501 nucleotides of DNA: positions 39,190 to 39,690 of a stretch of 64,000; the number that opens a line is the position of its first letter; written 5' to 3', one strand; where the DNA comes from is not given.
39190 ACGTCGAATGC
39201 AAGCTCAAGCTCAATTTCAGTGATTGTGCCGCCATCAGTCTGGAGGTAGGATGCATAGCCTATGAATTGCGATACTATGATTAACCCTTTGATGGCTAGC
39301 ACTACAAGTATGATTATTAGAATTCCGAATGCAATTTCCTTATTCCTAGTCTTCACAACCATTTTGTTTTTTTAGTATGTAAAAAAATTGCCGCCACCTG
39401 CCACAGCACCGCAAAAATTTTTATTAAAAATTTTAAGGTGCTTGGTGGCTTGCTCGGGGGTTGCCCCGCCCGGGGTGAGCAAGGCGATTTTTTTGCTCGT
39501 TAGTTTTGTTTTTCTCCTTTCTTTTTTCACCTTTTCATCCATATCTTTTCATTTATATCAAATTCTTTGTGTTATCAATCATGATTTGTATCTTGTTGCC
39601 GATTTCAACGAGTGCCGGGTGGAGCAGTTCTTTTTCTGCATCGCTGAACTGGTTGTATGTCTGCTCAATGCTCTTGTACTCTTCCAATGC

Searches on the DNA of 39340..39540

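Call 22: search_rna_families(source=window, start=39340, end=39540, threshold=evalue, max_evalue=10, show_alignments=2)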
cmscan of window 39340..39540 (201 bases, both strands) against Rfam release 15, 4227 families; matches with E-value up to 10: 12.
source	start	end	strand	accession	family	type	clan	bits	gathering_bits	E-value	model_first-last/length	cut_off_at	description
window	39366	39450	-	RF01581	RUF6-5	Gene; sRNA;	-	23.6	70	0.01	1-156/156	no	Plasmodium RNA of unknown function RUF6-5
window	39377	39445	+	RF02068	STnc480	Gene; sRNA;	-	17.9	72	2.8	1-72/72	no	Enterobacterial sRNA STnc480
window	39381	39431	-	RF00480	HIV_FE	Cis-reg; frameshift_element;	-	16.5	45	5.3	1-52/52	no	HIV Ribosomal frameshift signal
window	39374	39468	+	RF01483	rli56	Cis-reg;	-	15.8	47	3.6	1-100/100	no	Listeria sRNA rli56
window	39448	39509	+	RF01581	RUF6-5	Gene; sRNA;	-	15.7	70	1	1-156/156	no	Plasmodium RNA of unknown function RUF6-5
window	39364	39494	+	RF00515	PyrR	Cis-reg;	-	14.5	54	10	1-115/115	no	PyrR binding site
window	39400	39449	+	RF00833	mir-70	Gene; miRNA;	-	14.2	90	5.1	13-67/79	no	mir-70 microRNA precursor family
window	39405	39444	+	RF03709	MIR1878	Gene; miRNA;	-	13.9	70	6.9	1-100/100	no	MIR1878 microRNA precursor family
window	39340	39363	-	RF00360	snoZ107_R87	Gene; snRNA; snoRNA; CD-box;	-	12.7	50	4.4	1-24/117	3'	Small nucleolar RNA Z107/R87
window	39382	39509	-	RF00007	U12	Gene; snRNA; splicing;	CL00006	11.3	53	4.2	1-151/151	no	U12 minor spliceosomal RNA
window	39386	39477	+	RF02110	DLEU2_6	Gene; lncRNA;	-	11.2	60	7.9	1-135/135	no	Deleted in lymphocytic leukemia 2 conserved region 6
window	39340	39376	-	RF01675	CrcZ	Gene; sRNA;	-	7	95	5.8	1-38/398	3'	Pseudomonas sRNA CrcZ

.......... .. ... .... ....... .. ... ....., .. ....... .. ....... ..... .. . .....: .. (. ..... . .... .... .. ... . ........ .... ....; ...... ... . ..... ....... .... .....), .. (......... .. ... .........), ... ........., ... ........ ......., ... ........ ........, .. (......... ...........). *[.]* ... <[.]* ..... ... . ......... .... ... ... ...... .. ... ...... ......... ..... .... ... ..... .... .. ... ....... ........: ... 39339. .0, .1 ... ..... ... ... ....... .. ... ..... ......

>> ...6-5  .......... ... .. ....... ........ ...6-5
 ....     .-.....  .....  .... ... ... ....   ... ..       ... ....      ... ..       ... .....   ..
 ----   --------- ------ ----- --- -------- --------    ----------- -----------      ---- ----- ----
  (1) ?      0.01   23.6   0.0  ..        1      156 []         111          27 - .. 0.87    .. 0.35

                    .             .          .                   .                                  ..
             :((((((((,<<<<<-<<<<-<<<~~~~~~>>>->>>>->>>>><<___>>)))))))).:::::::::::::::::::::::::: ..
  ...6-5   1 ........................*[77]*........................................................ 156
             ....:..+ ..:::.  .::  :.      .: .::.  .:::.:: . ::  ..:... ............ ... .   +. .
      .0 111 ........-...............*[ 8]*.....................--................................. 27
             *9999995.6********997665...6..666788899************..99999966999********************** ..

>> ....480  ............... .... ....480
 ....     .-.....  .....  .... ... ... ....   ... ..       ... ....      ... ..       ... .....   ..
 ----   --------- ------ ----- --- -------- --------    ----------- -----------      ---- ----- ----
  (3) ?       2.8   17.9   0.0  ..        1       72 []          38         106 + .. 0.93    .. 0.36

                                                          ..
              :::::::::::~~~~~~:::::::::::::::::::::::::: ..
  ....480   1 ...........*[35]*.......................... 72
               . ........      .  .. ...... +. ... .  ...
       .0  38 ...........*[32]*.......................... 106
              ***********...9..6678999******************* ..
